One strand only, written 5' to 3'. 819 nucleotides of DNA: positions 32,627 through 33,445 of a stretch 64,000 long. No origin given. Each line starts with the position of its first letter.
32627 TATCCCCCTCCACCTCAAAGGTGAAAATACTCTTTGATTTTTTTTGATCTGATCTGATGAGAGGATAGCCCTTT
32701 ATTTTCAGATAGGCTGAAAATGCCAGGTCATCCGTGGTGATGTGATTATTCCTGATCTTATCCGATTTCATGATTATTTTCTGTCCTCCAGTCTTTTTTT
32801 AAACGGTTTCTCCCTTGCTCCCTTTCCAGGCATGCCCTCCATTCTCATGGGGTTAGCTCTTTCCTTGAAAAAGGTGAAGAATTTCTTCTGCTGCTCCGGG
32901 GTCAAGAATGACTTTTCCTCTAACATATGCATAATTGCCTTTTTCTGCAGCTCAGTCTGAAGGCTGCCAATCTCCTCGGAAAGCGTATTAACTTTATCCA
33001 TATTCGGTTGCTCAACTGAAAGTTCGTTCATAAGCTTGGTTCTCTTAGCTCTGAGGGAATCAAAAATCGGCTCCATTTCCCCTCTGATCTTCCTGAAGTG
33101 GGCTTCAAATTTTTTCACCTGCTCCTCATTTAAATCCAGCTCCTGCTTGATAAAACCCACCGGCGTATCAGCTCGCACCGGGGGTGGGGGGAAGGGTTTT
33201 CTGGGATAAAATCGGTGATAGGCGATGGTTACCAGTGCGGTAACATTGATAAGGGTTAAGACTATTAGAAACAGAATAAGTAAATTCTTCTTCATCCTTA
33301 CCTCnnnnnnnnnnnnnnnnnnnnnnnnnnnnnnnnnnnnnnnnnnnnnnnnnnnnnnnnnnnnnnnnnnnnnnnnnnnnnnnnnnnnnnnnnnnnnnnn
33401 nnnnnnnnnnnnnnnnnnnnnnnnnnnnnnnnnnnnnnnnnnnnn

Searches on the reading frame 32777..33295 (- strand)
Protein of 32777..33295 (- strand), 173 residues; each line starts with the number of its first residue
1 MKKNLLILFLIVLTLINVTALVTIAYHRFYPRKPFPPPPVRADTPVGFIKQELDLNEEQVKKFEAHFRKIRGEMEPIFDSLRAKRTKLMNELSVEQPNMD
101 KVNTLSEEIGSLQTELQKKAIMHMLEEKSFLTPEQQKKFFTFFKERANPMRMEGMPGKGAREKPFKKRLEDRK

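Call 3: search_protein_families(library=pfam, proteins=[window:32777-33295:-], max_evalue=1)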
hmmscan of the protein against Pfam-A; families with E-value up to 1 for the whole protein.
window:32777-33295:- (173 aa): 5 families
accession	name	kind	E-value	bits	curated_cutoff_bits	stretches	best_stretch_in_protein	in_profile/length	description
PF13801.11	Metal_resist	-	2.6e-14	53.9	29.2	1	19-135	7-122/125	Heavy-metal resistance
PF07813.17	LTXXQ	-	4.7e-09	37.3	24.3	1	43-140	3-97/100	LTXXQ motif family protein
PF11802.13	CENP-K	-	0.0074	16.3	27.2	1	60-130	81-150/263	Centromere-associated protein K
PF03938.19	OmpH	-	0.13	12.9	32.4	1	51-120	12-78/141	Outer membrane protein (OmpH-like)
PF24643.1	DUF7637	-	0.21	12.2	27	1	44-140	4-95/112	Domain of unknown function (DUF7637)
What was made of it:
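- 32774..33295 (-): Membrane-anchored LTXXQ / Metal_resist protein (CnrX-like). PF13801 53.9 bits, PF07813 37.3 bits (call 3).
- Checked: It is real: 32774..33295 scores 53.9 bits on PF13801 and 37.3 bits on PF07813 (call 3).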

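Call 4: search_protein_families(library=ncbifam, proteins=[window:32777-33295:-], max_evalue=1)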
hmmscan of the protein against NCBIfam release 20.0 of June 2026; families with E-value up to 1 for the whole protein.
window:32777-33295:- (173 aa): 2 families
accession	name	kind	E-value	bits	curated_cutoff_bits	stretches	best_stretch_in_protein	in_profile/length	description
NF009391.0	PRK12750.1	equivalog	0.0072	16.3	148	1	50-150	48-156/170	CpxP family protein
NF009644.1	PRK13169.1-5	equivalog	0.24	12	130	1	99-136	7-46/116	DNA replication initiation control protein YabA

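Call 23: search_solved_structures(query=window:32777-33295:-, max_evalue=10, show_alignments=2)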
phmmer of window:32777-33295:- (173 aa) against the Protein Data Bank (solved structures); distinct sequences matched with E-value up to 10: 10.
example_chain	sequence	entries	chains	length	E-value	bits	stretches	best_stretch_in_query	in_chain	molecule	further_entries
4wwb_A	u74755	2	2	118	0.032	17.4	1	53-139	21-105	Nickel and cobalt resistance protein CnrR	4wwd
3epv_A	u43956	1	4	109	0.048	16.8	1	53-138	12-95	Nickel and cobalt resistance protein cnrR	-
2y39_A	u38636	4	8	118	0.06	16.5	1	53-138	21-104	NICKEL AND COBALT RESISTANCE PROTEIN CNRR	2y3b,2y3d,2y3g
4clv_A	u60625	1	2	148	0.067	16.4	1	52-138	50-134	NICKEL-COBALT-CADMIUM RESISTANCE PROTEIN NCCX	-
3zg1_A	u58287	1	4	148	0.079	16.1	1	53-138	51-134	NICKEL AND COBALT RESISTANCE PROTEIN CNRR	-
2y3h_A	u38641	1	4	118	0.09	16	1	53-138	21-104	NICKEL AND COBALT RESISTANCE PROTEIN CNRR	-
4wwf_A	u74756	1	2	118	0.11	15.6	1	53-138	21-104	Nickel and cobalt resistance protein CnrR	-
28op_K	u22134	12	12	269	0.22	14.7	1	64-121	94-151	Centromere protein K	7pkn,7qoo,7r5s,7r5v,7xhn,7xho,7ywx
7tgh_B8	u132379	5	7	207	1.9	11.7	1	89-133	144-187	NDUB8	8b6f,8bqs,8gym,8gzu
9y6s_7K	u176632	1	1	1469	7.6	9.7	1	36-113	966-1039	Cilia- and flagella-associated protein 43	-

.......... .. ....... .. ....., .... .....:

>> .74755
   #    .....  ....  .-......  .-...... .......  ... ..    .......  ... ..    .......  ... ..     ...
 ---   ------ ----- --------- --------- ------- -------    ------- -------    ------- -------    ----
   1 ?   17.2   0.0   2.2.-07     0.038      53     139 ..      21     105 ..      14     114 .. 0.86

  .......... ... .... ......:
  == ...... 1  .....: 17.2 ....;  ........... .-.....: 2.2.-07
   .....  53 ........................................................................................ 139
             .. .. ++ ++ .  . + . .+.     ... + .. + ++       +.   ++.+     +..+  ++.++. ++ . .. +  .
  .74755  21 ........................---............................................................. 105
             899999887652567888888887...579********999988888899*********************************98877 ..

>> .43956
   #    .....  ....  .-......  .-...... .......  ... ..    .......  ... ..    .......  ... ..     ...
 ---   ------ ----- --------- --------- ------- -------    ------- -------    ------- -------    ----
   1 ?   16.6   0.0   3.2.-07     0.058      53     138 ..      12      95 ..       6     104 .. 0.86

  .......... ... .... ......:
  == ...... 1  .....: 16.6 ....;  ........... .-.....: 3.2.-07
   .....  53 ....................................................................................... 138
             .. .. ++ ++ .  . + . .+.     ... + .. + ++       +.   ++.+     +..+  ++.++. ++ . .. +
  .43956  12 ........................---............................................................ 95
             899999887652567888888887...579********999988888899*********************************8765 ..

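Call 52: search_solved_structures(query=A5, max_evalue=1, show_alignments=1)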
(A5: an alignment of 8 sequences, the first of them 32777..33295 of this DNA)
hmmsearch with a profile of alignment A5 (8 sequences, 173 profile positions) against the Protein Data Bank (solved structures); distinct sequences matched with E-value up to 1: 24.
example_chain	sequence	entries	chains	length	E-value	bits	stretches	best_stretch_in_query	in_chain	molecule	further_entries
5ihf_A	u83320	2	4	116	0.0031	20.6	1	45-139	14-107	VirG-like protein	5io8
4clv_A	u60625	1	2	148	0.0035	20.4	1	42-137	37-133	NICKEL-COBALT-CADMIUM RESISTANCE PROTEIN NCCX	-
3oeo_A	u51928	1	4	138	0.01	18.9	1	45-151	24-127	Spheroplast protein Y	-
4wwb_A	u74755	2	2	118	0.012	18.6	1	51-139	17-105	Nickel and cobalt resistance protein CnrR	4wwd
2y3h_A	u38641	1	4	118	0.024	17.7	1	51-136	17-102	NICKEL AND COBALT RESISTANCE PROTEIN CNRR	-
3zg1_A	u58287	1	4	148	0.027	17.5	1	49-136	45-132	NICKEL AND COBALT RESISTANCE PROTEIN CNRR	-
2y39_A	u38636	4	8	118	0.03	17.4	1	51-136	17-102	NICKEL AND COBALT RESISTANCE PROTEIN CNRR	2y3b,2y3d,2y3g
3epv_A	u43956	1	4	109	0.03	17.4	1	54-136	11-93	Nickel and cobalt resistance protein cnrR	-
3lay_A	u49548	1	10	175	0.032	17.3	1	68-121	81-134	Zinc resistance-associated protein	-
3jbn_AI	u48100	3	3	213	0.033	17.2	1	57-131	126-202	60S ribosomal protein eL6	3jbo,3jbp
3j79_I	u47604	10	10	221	0.036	17.1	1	57-131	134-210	60S ribosomal protein eL6 | 60S ribosomal protein L6-2, putative | 60S ribosomal protein L6, putative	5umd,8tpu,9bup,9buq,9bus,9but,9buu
3o39_A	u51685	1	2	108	0.04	17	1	52-147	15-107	Periplasmic protein related to spheroblast formation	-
4wwf_A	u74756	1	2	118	0.042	16.9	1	51-136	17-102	Nickel and cobalt resistance protein CnrR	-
6m3d_C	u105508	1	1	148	0.059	16.4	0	32-72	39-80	Segmentation polarity homeobox protein engrailed,Segmentation polarity homeobox protein en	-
5wnw_A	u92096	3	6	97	0.099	15.7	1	53-147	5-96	Periplasmic chaperone Spy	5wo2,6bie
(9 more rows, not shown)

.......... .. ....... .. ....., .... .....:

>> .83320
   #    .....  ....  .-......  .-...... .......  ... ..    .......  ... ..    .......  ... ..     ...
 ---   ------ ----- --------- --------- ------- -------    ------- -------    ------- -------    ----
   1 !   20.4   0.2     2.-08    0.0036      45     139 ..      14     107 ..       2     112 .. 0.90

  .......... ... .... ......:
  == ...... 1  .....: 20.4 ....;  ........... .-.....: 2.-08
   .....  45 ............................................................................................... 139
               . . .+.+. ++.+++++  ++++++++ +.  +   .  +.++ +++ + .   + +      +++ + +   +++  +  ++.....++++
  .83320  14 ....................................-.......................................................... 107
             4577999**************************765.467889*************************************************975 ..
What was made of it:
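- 32774..33295 (-): Its profile hits VirG-like protein, NccX, Spy, CnrX and ZraP structures across the domain (calls 23, 52).
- On CnrYXH-like ECF sigma module (context): Its profile aligns across the domain with NccX, CnrX, Spy and ZraP (calls 3, 23, 52).
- The neighbour is a genuine LTXXQ/CnrX-like protein (calls 3, 23, 52).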

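Call 82: search_protein_families(library=padloc, proteins=[window:32777-33295:-], max_evalue=0.01)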
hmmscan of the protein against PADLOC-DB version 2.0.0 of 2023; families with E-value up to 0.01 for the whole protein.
window:32777-33295:- (173 aa): 0 families
